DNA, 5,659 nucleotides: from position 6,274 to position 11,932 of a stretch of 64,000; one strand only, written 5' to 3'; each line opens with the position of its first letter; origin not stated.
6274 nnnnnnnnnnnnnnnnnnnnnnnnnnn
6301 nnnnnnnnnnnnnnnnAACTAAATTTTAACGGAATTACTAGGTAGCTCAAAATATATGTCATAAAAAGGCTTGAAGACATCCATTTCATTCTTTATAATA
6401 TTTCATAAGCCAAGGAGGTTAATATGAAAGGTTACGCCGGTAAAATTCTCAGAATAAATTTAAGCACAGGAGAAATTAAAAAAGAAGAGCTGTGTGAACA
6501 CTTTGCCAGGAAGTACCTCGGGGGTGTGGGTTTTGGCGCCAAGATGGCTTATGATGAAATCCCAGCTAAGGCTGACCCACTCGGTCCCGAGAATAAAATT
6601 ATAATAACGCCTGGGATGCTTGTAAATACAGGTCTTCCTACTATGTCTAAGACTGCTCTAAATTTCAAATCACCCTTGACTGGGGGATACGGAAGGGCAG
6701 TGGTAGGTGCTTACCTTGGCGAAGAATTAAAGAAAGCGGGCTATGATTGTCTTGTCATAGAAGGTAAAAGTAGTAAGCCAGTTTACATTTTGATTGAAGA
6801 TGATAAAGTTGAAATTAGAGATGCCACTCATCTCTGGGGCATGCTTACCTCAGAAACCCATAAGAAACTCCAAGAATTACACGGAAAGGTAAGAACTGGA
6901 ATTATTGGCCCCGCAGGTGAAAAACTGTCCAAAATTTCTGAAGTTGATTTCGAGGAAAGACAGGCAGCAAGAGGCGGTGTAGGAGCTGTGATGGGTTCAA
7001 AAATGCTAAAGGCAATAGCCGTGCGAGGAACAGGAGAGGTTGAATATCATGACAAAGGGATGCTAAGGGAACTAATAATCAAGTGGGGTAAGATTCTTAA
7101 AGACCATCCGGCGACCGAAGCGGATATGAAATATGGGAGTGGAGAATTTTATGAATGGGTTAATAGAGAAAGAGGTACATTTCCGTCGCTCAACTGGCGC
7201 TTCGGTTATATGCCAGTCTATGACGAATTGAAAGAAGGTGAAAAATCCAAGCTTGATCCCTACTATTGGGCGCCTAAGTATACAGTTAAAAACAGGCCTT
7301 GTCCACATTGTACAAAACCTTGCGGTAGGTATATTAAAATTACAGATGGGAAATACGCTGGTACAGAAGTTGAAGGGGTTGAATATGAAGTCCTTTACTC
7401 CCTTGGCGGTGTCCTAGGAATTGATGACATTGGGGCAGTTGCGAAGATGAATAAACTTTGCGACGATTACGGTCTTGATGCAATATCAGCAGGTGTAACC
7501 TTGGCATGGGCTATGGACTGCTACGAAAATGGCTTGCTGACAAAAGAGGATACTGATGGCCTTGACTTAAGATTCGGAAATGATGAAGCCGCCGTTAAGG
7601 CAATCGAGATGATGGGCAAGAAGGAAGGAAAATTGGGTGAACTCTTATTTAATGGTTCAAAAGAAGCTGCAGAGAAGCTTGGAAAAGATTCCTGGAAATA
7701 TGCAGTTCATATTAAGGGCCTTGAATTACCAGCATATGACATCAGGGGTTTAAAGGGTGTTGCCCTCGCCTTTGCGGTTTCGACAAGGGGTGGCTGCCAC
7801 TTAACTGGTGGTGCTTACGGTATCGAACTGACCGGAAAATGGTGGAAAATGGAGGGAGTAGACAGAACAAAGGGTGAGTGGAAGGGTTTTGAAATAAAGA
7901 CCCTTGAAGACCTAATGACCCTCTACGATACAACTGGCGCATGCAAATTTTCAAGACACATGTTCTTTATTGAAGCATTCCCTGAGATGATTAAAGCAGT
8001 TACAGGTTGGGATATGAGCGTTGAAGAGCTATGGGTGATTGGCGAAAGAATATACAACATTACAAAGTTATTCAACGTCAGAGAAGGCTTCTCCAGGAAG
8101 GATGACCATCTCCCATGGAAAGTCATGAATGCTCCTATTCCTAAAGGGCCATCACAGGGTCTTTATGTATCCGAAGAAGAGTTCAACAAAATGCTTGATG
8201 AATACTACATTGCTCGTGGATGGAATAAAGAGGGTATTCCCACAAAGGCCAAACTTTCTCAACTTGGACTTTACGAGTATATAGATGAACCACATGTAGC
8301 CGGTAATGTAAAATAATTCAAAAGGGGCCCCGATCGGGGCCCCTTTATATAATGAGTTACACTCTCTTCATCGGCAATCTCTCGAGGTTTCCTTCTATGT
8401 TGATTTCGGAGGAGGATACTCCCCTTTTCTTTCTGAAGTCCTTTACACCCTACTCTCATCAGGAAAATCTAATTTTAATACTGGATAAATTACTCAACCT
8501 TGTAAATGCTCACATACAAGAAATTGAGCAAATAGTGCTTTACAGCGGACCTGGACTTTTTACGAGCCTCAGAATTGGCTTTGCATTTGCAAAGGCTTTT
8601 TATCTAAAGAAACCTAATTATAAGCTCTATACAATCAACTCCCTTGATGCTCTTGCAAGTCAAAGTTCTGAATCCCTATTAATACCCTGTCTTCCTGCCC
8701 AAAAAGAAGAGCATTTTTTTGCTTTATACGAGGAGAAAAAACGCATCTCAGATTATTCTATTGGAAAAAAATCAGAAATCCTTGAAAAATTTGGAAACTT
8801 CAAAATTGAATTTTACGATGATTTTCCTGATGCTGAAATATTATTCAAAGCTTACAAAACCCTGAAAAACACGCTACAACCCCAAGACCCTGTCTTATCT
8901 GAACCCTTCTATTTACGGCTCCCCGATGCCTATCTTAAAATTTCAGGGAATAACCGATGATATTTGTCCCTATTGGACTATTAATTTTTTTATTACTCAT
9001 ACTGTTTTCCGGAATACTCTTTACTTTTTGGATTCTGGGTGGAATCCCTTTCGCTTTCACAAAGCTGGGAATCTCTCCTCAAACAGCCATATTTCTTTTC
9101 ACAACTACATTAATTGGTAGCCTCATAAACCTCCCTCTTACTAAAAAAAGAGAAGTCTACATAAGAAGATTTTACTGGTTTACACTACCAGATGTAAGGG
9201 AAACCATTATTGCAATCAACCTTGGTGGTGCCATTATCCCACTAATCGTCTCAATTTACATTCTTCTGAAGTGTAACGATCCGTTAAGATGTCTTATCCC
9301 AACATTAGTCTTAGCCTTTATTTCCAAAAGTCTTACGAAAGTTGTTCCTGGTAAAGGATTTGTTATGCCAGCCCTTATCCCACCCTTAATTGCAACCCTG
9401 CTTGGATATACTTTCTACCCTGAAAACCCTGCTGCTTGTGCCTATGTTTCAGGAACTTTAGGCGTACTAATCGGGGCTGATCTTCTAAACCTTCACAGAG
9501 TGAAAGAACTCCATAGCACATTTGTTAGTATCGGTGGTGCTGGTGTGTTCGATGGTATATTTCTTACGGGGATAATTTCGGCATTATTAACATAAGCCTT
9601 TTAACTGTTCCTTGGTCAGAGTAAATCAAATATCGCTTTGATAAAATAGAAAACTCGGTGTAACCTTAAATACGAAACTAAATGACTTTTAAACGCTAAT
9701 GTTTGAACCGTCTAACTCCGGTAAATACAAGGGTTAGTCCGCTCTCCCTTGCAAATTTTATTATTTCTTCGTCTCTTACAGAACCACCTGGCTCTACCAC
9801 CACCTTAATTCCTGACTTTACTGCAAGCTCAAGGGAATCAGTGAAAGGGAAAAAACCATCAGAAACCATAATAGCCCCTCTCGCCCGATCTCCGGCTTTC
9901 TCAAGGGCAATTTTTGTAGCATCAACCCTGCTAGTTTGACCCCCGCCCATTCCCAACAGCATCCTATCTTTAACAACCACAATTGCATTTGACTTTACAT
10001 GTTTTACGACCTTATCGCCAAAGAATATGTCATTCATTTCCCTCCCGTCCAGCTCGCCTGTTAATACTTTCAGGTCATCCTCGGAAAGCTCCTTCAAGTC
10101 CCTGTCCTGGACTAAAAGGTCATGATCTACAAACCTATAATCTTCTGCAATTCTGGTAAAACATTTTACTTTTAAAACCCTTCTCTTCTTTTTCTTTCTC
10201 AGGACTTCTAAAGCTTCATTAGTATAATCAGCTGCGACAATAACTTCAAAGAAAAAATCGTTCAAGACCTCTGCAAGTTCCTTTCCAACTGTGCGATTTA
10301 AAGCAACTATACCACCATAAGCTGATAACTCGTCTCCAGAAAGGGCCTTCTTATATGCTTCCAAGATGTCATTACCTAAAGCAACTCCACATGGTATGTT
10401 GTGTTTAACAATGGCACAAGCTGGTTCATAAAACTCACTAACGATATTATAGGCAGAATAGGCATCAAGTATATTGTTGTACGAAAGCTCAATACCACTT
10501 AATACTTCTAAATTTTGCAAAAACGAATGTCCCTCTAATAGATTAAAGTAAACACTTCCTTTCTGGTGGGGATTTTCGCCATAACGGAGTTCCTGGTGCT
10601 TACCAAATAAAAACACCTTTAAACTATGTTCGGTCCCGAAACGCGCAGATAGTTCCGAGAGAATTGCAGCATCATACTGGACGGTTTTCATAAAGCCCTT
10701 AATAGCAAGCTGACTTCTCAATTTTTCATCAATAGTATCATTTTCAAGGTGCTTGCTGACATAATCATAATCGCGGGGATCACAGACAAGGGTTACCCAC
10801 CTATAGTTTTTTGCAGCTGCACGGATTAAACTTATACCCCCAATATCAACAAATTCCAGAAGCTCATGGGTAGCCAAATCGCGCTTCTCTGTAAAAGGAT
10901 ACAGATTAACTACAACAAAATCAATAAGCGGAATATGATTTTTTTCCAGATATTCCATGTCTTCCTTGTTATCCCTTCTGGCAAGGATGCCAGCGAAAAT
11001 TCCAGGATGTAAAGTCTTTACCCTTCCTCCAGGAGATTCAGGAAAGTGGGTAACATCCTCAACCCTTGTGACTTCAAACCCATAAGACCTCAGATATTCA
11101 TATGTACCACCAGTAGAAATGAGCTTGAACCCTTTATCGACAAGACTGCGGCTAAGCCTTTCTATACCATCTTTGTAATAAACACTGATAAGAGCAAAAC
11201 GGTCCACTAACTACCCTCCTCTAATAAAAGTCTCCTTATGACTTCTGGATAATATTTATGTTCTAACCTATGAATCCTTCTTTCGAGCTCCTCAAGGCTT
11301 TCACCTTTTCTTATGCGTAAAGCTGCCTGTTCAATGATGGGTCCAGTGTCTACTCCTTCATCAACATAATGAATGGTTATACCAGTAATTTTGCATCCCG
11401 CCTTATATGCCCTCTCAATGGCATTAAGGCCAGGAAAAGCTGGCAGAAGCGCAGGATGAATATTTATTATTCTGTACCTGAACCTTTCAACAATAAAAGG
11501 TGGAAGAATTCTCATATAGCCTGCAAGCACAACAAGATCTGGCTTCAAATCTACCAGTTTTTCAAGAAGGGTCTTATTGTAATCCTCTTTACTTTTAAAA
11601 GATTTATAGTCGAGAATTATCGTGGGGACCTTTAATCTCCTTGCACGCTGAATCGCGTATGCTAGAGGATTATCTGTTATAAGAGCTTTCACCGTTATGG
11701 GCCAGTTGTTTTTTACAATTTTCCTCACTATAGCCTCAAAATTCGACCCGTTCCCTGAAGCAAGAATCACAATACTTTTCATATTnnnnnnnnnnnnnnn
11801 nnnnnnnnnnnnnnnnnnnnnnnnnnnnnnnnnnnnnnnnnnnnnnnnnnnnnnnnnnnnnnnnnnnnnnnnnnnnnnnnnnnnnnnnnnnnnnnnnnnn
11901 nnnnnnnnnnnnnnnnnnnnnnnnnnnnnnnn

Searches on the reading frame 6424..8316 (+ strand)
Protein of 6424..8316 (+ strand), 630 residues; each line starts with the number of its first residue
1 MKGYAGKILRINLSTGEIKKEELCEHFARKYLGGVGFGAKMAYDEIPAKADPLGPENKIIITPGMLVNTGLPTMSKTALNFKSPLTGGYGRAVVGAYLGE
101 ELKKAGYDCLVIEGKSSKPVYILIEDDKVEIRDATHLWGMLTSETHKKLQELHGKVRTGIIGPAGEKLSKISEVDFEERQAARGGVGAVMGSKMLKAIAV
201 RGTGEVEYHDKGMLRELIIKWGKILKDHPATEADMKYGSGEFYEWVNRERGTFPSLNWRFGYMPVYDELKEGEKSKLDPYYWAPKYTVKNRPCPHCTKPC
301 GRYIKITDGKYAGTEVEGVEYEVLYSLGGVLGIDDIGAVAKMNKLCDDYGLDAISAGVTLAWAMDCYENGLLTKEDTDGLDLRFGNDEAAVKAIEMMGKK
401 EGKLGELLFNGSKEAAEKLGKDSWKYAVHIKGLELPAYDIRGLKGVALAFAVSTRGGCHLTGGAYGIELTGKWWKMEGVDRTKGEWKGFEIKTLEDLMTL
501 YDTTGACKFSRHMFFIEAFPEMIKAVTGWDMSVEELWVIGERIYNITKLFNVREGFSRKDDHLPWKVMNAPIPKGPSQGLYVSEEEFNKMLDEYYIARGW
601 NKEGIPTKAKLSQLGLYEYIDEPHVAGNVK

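Call 41: search_protein_families(library=pfam, proteins=[window:6424-8316:+], max_evalue=0.00001)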
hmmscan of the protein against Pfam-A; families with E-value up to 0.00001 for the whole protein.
window:6424-8316:+ (630 aa): 2 families
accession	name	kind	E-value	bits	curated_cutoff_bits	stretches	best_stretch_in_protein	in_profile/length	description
PF01314.23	AFOR_C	-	1.2e-126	423.4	27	1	217-616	2-385/385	Aldehyde ferredoxin oxidoreductase, domains 2 & 3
PF02730.20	AFOR_N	-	2.5e-74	249.8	29.8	1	6-203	1-199/199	Aldehyde ferredoxin oxidoreductase, N-terminal domain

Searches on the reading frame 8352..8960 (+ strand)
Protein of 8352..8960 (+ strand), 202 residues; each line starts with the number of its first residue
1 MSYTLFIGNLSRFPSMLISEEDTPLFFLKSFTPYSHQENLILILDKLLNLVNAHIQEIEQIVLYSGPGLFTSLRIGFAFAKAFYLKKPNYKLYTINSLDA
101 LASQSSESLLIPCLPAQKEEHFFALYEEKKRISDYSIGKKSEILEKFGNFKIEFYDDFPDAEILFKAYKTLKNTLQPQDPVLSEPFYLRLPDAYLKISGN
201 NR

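Call 41: search_protein_families(library=pfam, proteins=[window:8352-8960:+], max_evalue=0.00001)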
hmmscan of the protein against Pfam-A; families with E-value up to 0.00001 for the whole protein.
window:8352-8960:+ (202 aa): 1 family
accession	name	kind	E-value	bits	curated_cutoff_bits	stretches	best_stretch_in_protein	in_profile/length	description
PF00814.31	TsaD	-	6.5e-15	56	24.8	1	35-140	28-140/264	tRNA N6-adenosine threonylcarbamoyltransferase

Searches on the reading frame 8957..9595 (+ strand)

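Call 41: search_protein_families(library=pfam, proteins=[window:8957-9595:+], max_evalue=0.00001)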
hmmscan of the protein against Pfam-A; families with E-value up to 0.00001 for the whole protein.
window:8957-9595:+ (212 aa): 1 family
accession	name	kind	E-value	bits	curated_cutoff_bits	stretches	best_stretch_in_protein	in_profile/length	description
PF07758.16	DUF1614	-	2.4e-49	168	23.9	1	52-211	1-171/171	Protein of unknown function (DUF1614)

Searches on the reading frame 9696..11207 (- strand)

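Call 41: search_protein_families(library=pfam, proteins=[window:9696-11207:-], max_evalue=0.00001)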
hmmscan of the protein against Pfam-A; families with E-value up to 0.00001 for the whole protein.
window:9696-11207:- (503 aa): 2 families
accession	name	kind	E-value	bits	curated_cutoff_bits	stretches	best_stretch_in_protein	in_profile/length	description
PF01808.24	AICARFT_IMPCHas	-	2.1e-103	346.5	25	1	131-437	1-311/311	AICARFT/IMPCHase bienzyme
PF02142.27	MGS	-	1.3e-18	67.4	24.1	1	15-125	2-93/94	MGS-like domain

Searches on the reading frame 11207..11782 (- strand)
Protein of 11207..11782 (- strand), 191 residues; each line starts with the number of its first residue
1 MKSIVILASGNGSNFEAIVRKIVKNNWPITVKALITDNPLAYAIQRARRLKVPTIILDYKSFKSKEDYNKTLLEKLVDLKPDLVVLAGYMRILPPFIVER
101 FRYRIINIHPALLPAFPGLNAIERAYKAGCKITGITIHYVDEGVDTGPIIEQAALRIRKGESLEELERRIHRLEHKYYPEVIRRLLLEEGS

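Call 41: search_protein_families(library=pfam, proteins=[window:11207-11782:-], max_evalue=0.00001)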
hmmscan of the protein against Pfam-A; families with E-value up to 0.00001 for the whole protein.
window:11207-11782:- (191 aa): 1 family
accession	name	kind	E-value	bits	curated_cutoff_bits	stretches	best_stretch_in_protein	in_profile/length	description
PF00551.24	Formyl_trans_N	-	3.2e-57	193.6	26.1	1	3-182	2-181/181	Formyl transferase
